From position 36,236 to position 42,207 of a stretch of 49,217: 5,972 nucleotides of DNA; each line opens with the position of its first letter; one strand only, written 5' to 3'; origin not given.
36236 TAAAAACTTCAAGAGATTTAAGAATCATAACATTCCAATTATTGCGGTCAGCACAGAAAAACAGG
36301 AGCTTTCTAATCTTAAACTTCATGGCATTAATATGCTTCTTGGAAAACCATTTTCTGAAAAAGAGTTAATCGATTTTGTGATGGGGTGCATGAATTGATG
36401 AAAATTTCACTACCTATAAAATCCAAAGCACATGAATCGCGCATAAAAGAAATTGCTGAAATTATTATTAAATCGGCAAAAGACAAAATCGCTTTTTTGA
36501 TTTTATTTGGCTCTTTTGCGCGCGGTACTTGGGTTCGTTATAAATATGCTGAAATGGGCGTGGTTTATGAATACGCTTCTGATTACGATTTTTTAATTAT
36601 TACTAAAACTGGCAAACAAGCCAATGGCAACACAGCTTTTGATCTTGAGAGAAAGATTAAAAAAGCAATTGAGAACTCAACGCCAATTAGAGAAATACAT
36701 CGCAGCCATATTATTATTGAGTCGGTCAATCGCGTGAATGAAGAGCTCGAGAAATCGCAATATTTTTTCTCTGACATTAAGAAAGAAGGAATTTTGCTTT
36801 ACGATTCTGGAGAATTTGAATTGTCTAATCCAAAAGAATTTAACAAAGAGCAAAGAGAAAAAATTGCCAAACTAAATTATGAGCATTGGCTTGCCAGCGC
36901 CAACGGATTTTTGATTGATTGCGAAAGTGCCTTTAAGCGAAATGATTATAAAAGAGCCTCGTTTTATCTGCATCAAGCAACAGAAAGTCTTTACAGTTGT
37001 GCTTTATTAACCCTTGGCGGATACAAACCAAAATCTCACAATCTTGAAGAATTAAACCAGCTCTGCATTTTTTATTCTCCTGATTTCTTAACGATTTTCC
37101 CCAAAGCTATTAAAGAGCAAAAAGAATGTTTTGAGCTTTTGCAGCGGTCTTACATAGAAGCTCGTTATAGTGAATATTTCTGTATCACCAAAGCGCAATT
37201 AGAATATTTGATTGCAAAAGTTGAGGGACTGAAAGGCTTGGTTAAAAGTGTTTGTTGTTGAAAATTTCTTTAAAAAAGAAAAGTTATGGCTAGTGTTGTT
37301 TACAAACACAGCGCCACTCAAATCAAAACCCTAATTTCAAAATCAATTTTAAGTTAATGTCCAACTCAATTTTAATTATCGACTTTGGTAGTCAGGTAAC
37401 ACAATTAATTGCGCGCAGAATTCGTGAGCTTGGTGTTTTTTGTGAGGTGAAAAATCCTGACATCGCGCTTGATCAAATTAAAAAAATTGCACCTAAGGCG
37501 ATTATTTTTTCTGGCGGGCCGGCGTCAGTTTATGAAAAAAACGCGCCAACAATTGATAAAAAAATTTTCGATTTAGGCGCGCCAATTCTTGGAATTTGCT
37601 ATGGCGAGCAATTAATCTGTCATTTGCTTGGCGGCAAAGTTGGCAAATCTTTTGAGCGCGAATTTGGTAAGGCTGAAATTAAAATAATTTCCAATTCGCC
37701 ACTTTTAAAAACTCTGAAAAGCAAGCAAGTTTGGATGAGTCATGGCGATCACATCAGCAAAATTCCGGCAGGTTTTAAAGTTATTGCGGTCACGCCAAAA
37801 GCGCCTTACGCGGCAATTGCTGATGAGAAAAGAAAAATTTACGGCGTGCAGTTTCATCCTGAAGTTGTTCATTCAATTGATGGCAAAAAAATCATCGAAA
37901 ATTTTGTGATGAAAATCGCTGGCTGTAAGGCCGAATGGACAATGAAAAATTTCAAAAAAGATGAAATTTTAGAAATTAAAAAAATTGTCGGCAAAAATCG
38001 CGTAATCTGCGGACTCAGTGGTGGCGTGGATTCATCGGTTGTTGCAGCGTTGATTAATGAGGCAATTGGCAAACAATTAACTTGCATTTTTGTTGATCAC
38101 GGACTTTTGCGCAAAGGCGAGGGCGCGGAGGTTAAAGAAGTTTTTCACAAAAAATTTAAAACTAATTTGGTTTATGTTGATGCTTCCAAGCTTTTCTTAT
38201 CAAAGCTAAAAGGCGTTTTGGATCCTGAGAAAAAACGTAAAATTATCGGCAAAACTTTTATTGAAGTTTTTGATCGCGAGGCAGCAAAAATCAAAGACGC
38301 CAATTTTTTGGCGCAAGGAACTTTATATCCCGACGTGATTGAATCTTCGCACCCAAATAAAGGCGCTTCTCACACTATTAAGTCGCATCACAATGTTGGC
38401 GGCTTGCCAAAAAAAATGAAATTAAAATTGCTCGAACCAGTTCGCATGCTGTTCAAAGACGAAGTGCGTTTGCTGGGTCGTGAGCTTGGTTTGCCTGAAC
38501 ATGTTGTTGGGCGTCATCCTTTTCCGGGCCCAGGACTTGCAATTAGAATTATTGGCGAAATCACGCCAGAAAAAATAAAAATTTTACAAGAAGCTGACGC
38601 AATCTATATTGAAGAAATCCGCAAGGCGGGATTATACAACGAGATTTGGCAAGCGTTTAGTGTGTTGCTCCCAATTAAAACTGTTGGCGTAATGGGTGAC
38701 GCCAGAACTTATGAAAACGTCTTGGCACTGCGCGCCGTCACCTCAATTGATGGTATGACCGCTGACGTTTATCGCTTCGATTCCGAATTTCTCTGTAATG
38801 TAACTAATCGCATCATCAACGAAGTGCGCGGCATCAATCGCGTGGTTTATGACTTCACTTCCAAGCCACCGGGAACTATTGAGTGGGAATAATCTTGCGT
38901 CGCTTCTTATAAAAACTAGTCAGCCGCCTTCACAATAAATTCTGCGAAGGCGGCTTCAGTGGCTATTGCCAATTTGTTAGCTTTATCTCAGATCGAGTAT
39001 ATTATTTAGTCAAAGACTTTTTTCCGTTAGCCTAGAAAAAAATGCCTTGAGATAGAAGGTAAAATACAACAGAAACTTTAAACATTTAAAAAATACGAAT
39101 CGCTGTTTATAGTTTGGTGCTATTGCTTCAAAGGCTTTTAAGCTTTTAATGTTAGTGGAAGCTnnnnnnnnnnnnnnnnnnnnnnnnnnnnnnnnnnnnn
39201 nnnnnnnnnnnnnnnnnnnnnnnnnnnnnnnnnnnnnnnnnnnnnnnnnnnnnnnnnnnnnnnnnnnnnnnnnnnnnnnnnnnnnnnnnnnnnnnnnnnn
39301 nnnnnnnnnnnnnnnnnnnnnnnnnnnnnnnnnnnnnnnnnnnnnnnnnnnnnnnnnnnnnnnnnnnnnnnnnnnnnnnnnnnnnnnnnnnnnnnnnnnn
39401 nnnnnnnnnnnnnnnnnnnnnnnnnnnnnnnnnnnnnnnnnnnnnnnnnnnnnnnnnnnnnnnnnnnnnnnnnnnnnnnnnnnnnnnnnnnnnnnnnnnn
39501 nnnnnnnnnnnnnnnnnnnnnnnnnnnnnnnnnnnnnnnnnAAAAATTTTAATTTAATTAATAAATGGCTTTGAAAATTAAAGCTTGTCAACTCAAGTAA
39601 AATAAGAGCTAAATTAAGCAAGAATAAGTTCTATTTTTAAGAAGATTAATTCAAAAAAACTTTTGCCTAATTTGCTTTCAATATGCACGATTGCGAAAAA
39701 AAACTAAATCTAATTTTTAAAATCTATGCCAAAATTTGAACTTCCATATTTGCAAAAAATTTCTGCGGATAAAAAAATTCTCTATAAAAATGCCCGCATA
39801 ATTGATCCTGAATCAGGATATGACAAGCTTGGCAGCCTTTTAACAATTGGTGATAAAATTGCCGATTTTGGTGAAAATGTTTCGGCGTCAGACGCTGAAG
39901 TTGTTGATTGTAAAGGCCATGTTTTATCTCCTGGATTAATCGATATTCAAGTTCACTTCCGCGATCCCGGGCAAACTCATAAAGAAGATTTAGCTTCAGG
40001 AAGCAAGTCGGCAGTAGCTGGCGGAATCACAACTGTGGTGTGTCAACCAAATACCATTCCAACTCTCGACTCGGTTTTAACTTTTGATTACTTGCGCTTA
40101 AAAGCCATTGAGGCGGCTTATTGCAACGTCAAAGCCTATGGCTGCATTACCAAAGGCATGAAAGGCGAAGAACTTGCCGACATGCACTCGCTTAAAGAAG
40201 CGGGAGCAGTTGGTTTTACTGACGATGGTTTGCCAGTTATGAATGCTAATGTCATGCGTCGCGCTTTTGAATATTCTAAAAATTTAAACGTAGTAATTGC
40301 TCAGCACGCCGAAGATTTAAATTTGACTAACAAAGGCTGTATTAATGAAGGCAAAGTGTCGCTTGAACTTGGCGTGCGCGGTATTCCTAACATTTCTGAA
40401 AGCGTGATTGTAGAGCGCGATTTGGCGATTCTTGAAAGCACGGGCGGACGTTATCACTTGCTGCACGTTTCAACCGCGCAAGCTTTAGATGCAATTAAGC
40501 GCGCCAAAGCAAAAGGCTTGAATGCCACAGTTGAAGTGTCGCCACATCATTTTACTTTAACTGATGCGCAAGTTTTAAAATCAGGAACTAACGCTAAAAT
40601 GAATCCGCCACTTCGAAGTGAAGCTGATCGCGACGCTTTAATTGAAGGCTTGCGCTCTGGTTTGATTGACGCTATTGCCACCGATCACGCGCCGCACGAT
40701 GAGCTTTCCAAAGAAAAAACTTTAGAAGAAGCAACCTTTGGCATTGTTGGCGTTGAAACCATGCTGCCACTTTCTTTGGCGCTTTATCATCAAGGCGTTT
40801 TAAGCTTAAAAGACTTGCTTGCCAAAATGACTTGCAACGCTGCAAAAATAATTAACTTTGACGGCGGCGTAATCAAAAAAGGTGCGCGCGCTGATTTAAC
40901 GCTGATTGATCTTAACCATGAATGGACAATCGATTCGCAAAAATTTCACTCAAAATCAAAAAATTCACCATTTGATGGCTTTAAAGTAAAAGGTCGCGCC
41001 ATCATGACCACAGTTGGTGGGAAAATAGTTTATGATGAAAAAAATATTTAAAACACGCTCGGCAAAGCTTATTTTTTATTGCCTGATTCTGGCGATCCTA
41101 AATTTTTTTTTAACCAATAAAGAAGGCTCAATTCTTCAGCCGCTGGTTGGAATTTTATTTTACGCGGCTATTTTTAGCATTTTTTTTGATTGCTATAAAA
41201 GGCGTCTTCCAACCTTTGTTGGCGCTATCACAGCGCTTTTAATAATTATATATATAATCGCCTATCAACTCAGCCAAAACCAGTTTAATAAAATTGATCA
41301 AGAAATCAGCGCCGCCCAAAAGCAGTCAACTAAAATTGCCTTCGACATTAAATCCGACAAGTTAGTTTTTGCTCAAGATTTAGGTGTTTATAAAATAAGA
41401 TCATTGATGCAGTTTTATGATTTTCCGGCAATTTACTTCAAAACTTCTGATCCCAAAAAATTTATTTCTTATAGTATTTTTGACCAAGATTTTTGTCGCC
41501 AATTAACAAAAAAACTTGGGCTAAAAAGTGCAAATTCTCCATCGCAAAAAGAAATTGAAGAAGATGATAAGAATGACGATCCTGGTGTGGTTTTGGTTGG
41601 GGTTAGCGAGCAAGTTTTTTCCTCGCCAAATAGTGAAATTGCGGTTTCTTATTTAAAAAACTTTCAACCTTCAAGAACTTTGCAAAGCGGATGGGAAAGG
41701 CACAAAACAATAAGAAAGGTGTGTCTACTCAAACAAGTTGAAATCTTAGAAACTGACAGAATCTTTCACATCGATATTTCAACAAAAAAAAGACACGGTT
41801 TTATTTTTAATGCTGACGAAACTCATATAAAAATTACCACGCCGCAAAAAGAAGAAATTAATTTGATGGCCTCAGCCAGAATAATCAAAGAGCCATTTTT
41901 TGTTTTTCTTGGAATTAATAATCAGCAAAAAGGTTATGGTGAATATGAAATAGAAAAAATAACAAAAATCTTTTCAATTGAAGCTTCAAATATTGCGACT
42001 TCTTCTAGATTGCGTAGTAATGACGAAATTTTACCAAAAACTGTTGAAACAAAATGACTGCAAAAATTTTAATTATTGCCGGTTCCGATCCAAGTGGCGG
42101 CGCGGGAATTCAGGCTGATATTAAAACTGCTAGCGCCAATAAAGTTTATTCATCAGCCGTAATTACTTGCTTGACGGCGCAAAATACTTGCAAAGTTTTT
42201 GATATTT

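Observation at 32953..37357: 4.35-kb three-gene islet inserted precisely at the gpsA|guaA junction, bounded by 55-bp direct repeats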

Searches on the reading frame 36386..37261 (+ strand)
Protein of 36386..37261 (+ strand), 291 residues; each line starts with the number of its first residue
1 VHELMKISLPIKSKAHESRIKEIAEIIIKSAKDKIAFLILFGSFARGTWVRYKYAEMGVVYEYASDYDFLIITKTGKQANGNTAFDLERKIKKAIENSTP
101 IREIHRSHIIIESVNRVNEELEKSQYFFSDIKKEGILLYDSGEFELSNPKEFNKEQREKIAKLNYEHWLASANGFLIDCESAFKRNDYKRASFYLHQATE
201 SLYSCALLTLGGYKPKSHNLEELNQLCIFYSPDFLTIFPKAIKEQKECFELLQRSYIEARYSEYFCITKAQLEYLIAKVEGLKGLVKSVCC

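Call 6: search_protein_families(library=pfam, proteins=[window:36386-37261:+])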
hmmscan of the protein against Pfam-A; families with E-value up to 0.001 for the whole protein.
window:36386-37261:+ (291 aa): 4 families
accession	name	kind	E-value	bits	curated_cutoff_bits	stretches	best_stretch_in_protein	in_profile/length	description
PF05168.19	HEPN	-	2.3e-14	54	22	1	165-287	1-115/117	HEPN domain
PF18765.7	Polbeta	-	1.6e-06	28.6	26.9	1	30-107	8-72/93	Polymerase beta, Nucleotidyltransferase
PF01909.29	NTP_transf_2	-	5.8e-06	27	21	0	22-50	3-29/93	Nucleotidyltransferase domain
PF18144.7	SMODS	-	9.3e-05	23.1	26.5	1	16-158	24-162/164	Second Messenger Oligonucleotide or Dinucleotide Synthetase domain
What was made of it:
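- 36386..37261 (+): Nucleotidyltransferase (Pol-beta type) fused to a HEPN domain, cargo gene 3, overlapping the kinase gene by 13 nt. Pfam HEPN 2e-14, Polbeta, NTP_transf_2 (call 6).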

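Call 7: search_protein_families(library=ncbifam, proteins=[window:36386-37261:+])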
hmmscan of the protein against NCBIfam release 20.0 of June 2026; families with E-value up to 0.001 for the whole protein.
window:36386-37261:+ (291 aa): 0 families

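Call 54: search_protein_families(library=padloc, proteins=[window:36386-37261:+], max_evalue=0.01)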
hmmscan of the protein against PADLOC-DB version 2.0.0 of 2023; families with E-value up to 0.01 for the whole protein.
window:36386-37261:+ (291 aa): 2 families
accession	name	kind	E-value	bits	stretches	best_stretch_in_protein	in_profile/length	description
PDLC04903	PDC-S09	-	0.00012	20.3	1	17-137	8-107/108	-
PDLC00774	Cyclase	-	0.0018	15.5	1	21-154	34-157/316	oligonucleotide-cyclase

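Call 56: search_solved_structures(query=window:36386-37261:+, max_evalue=1)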
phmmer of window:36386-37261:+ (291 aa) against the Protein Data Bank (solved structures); distinct sequences matched with E-value up to 1: 4.
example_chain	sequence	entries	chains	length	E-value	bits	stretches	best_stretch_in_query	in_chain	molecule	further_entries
4nqf_A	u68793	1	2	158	2e-13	53.7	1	172-290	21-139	Nucleotidyltransferase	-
3zua_A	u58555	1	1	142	0.11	15.2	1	65-112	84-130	ALPHA-HEMOLYSIN TRANSLOCATION ATP-BINDING PROTEIN HLYB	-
7sgr_J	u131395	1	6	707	0.39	13.4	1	65-124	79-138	Alpha-hemolysin translocation ATP-binding protein HlyB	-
8dck_A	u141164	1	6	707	0.39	13.4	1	65-124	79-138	Alpha-hemolysin translocation ATP-binding protein HlyB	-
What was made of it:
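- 36386..37261 (+): PDB 4nqf HEPN match (call 56).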

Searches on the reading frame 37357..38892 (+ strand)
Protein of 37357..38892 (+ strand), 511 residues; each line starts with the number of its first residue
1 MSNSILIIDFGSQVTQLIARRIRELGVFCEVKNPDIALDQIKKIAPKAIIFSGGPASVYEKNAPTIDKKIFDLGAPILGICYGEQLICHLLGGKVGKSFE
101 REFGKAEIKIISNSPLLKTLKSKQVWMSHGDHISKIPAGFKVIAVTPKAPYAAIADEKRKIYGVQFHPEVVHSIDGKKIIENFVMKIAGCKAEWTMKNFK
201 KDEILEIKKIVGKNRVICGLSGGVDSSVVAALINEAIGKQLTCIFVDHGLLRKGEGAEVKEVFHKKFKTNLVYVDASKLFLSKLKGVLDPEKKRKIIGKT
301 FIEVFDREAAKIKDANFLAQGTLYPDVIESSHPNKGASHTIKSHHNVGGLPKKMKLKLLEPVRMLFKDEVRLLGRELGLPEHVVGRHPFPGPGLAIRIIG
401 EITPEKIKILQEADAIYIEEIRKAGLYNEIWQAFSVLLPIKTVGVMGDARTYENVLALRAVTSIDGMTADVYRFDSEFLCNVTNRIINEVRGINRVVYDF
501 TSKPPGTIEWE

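Call 6: search_protein_families(library=pfam, proteins=[window:37357-38892:+])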
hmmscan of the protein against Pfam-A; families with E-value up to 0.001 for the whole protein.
window:37357-38892:+ (511 aa): 5 families
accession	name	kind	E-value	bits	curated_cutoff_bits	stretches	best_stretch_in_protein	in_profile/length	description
PF00117.34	GATase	-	7.7e-46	156.6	22.8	1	6-186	1-189/190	Glutamine amidotransferase class-I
PF00958.27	GMP_synt_C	-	2.6e-43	146.4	27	1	419-510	1-92/92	GMP synthase C terminal domain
PF02540.23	NAD_synthase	-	5.9e-10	39.1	21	1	211-240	16-45/242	NAD synthase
PF07722.19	Peptidase_C26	-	1.5e-09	38.3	20.5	1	69-169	100-219/219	Peptidase C26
PF03054.22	tRNA_Me_trans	-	5.9e-05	23.3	20.6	1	215-246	2-32/202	tRNA methyl transferase HUP domain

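Call 7: search_protein_families(library=ncbifam, proteins=[window:37357-38892:+])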
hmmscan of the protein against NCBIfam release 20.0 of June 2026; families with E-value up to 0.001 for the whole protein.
window:37357-38892:+ (511 aa): 36 families (the best 25 are shown)
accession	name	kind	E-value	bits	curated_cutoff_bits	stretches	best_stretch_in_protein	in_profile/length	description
NF000848.1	PRK00074.1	equivalog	5.8e-247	820.3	400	1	5-511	1-512/512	glutamine-hydrolyzing GMP synthase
TIGR00884.1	guaA_Cterm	equivalog_domain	3.6e-147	489.6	338.75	1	199-511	2-310/310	glutamine-hydrolyzing GMP synthase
TIGR00888.1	guaA_Nterm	equivalog_domain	1e-73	246.7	172.15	1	5-191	1-188/188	glutamine-hydrolyzing GMP synthase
NF001975.0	PRK00758.1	equivalog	5.6e-46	156.5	198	1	4-185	3-180/185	GMP synthase subunit A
NF011201.0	PRK14607.1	equivalog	4.2e-20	71.9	670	1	6-203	3-191/534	bifunctional anthranilate synthase component II/anthranilate phosphoribosyltransferase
NF006562.0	PRK09065.1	equivalog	4e-17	62.5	205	1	70-195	86-216/242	glutamine amidotransferase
NF010081.0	PRK13566.1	equivalog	4.7e-17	61.5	645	1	3-189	529-722/729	anthranilate synthase component I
TIGR00566.1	trpG_papA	subfamily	2.5e-16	60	121.05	1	5-184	2-190/192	glutamine amidotransferase of anthranilate synthase or aminodeoxychorismate synthase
NF005799.0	PRK07649.1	equivalog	9.5e-16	57.9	327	1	5-187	2-188/195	aminodeoxychorismate/anthranilate synthase component II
NF005458.0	PRK07053.1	equivalog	9.3e-15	54.6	250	1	35-173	34-183/234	glutamine amidotransferase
NF005946.0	PRK08007.1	equivalog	1.2e-14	54.2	332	1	5-185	2-186/187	aminodeoxychorismate synthase component 2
NF005271.0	PRK06774.1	equivalog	2.5e-14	53.1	340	1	5-184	2-189/191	aminodeoxychorismate synthase component II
NF005849.0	PRK07765.1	equivalog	4.6e-14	52.2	308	1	5-196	3-201/219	aminodeoxychorismate/anthranilate synthase component II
NF005367.0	PRK06895.1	equivalog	4.9e-14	52.6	265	1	4-184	3-186/190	anthranilate synthase component II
TIGR01368.1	CPSaseIIsmall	equivalog_domain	1.8e-13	50.2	307.35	1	4-187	177-359/361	glutamine-hydrolyzing carbamoyl-phosphate synthase small subunit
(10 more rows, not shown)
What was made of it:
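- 37357..38892 (+): guaA (glutamine-hydrolysing GMP synthase), intact. NF000848 at 820 bits (call 7).
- Checked: The right copy ends in TAATG, whose ATG starts guaA (37357-38892; NF000848, 820 bits, call 7).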

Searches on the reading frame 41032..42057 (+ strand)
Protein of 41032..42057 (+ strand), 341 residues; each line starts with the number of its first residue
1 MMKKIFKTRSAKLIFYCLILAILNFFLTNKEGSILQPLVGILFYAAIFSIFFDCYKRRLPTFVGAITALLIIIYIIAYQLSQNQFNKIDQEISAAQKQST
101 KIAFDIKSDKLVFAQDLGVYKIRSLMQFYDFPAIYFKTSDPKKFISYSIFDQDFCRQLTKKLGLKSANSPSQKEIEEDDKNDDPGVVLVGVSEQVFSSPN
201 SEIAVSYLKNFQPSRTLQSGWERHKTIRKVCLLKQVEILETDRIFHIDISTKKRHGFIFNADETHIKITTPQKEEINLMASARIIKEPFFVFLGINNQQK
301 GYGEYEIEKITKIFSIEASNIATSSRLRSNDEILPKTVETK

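Call 41: search_protein_families(library=pfam, proteins=[window:41032-42057:+], max_evalue=0.01)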
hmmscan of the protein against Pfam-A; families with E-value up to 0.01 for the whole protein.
window:41032-42057:+ (341 aa): 1 family
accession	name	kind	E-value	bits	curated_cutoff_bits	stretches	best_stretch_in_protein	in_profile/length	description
PF04932.20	Wzy_C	-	0.00037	20.8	31.7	1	18-95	3-73/149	O-Antigen ligase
